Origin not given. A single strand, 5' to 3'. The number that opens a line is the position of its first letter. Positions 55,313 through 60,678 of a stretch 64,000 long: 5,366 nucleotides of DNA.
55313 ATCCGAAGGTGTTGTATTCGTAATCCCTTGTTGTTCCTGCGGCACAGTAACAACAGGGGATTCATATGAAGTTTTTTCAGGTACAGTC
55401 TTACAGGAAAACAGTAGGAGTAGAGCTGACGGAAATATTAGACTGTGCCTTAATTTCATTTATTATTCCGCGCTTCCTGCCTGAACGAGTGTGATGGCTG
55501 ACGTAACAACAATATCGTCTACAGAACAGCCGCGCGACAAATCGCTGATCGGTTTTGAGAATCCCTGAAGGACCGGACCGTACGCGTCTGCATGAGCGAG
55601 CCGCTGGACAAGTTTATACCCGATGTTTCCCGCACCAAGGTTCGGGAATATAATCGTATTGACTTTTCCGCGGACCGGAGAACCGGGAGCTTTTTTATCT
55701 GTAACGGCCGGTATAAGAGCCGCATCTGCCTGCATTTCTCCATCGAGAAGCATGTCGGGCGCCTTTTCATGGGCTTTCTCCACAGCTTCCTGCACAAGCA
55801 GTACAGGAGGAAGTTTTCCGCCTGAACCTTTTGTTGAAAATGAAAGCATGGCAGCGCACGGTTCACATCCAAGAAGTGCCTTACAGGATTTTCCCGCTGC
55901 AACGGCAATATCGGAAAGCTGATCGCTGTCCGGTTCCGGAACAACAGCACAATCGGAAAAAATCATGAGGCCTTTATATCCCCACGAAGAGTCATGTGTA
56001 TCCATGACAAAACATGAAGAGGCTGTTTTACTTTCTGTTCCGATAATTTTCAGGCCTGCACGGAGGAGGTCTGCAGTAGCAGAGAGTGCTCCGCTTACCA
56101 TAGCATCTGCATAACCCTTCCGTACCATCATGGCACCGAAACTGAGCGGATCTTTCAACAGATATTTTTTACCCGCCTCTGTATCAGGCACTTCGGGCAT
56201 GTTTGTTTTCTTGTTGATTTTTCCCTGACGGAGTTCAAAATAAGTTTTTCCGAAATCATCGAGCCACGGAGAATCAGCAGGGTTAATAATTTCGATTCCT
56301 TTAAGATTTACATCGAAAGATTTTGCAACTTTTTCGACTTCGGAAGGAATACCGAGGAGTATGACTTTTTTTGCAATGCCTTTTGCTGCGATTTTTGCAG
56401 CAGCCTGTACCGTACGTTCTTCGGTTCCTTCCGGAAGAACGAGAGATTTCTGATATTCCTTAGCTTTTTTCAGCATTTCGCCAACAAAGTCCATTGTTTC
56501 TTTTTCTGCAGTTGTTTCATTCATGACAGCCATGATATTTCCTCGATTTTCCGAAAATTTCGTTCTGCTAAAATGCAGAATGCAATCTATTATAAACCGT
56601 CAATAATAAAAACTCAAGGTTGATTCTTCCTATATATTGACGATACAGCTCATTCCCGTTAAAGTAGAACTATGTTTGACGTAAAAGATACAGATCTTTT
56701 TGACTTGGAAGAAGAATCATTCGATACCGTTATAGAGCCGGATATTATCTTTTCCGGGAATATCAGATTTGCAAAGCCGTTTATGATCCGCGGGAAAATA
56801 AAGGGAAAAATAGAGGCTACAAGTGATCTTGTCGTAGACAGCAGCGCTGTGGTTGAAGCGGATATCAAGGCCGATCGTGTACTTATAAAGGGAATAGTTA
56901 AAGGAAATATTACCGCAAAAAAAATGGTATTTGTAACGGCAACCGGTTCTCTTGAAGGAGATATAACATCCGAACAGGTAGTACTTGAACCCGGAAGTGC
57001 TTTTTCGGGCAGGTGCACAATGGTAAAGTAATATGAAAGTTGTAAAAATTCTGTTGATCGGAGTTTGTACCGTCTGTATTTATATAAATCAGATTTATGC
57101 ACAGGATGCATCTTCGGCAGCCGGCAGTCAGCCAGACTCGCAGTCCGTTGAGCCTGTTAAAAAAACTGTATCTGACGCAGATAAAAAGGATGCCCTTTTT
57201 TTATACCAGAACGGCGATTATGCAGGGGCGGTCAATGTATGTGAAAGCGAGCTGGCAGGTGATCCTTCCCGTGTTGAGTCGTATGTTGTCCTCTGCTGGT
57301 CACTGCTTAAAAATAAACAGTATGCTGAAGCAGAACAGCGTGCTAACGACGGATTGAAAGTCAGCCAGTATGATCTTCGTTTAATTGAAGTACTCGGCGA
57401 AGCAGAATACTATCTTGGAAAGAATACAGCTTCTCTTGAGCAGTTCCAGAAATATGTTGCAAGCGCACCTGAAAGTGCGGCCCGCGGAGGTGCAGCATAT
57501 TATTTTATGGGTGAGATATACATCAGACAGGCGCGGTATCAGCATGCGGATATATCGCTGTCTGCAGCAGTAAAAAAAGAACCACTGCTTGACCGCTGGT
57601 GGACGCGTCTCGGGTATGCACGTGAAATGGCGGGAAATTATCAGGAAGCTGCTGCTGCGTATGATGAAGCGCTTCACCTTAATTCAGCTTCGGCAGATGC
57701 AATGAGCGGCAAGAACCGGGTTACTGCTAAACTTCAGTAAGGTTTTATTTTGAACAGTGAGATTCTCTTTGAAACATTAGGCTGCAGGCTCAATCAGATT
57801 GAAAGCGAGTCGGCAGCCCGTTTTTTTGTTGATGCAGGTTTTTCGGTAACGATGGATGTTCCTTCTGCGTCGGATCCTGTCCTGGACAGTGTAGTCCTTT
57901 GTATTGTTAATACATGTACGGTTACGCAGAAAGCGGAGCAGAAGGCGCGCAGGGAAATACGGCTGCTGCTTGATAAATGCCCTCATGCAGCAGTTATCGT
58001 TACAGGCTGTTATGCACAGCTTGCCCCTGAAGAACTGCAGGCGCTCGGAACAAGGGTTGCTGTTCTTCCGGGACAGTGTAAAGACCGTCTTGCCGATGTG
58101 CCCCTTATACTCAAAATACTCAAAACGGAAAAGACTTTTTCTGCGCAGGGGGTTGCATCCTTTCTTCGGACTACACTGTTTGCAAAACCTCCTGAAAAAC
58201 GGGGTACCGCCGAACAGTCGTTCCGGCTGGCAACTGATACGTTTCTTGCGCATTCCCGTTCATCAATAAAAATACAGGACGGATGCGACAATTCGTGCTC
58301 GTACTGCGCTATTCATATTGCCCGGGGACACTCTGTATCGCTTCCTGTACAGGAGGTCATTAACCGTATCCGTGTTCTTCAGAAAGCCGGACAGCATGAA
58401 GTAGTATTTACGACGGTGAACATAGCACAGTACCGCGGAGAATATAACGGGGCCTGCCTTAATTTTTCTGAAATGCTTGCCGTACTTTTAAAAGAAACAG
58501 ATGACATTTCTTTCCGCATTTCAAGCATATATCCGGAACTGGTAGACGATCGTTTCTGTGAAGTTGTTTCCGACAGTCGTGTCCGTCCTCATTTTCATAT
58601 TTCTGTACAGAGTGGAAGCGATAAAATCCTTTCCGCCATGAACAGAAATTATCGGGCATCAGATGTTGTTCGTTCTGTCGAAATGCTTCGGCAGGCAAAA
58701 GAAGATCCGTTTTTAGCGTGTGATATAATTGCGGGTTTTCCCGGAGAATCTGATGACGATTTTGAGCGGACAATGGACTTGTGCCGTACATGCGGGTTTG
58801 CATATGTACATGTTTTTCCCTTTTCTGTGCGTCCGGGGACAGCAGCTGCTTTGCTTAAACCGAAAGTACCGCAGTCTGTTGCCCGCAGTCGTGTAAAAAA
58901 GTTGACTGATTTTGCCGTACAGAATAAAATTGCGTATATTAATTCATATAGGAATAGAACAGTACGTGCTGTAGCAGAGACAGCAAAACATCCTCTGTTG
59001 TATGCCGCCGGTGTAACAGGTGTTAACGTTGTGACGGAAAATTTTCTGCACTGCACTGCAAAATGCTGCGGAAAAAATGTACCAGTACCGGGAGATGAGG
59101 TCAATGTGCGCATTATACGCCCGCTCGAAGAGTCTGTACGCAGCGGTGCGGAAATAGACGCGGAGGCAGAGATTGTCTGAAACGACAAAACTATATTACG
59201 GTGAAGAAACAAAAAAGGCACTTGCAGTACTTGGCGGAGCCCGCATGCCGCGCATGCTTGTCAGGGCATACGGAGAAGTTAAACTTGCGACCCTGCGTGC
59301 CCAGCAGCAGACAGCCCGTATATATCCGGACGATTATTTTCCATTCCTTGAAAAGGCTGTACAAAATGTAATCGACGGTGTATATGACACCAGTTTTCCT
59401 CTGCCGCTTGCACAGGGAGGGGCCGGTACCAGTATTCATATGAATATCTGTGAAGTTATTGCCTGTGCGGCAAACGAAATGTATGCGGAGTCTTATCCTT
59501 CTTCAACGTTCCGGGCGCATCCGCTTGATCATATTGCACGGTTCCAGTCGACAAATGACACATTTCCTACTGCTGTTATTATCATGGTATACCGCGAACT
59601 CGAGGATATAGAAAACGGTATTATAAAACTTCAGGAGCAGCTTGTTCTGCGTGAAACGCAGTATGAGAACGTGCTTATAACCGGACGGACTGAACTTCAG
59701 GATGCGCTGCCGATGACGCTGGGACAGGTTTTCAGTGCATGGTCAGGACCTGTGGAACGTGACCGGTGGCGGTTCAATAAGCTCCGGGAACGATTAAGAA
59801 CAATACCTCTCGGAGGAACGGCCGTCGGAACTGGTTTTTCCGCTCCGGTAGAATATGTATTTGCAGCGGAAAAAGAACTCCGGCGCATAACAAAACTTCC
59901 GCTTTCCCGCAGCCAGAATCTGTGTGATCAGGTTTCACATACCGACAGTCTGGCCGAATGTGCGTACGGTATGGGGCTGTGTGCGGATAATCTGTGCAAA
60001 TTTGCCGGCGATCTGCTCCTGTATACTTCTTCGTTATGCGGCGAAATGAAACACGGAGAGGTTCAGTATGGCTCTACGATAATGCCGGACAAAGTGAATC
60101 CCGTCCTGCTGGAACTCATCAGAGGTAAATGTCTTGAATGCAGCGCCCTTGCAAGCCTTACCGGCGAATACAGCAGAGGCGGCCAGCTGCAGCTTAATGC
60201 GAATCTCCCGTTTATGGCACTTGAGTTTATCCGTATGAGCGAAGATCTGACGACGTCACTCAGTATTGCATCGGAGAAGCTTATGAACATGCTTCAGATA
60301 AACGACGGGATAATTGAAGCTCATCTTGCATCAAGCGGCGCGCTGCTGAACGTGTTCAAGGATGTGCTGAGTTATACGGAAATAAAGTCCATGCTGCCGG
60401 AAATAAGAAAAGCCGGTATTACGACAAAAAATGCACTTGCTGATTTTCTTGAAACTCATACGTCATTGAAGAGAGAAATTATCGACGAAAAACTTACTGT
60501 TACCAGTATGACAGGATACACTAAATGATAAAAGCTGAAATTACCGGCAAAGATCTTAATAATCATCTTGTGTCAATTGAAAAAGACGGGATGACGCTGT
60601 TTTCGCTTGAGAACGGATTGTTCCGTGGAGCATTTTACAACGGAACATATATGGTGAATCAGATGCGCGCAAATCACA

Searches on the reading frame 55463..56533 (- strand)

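Call 43: search_protein_families(library=pfam, proteins=[window:55463-56533:-], max_evalue=0.00001)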
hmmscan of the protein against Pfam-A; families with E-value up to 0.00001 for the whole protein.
window:55463-56533:- (356 aa): 1 family
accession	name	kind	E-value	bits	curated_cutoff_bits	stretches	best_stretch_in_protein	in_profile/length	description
PF01515.24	PTA_PTB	-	1.8e-100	336.8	24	1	17-348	3-318/319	Phosphate acetyl/butaryl transferase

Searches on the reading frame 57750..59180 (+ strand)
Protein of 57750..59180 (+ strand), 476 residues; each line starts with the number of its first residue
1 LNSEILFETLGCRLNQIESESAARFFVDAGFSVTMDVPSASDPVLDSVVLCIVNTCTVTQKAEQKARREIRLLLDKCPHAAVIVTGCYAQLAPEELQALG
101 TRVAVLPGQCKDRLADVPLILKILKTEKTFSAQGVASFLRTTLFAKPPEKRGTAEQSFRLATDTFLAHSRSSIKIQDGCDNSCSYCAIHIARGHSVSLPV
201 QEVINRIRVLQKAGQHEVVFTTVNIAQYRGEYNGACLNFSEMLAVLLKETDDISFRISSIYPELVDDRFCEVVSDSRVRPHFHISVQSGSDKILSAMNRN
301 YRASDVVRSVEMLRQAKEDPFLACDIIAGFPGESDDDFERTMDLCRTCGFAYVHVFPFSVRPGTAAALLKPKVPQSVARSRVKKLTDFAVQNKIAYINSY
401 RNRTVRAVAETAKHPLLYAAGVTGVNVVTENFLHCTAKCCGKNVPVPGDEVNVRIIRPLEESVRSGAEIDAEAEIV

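Call 72: search_protein_families(library=pfam, proteins=[window:57750-59180:+], max_evalue=0.001)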
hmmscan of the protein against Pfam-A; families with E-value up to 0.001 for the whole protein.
window:57750-59180:+ (476 aa): 2 families
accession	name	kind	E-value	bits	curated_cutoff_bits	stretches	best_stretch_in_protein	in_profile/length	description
PF04055.27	Radical_SAM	-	1.1e-24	87.9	29.5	1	173-345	1-166/166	Radical SAM superfamily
PF00919.26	UPF0004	-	1.3e-18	67.3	27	1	5-105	2-95/98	Uncharacterized protein family UPF0004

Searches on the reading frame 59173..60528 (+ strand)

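Call 72: search_protein_families(library=pfam, proteins=[window:59173-60528:+], max_evalue=0.001)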
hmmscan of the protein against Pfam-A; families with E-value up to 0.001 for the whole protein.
window:59173-60528:+ (451 aa): 1 family
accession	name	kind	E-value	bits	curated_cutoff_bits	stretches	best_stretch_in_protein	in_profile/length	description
PF00206.25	Lyase_1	-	1.9e-58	198.8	27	1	60-321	54-308/312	Lyase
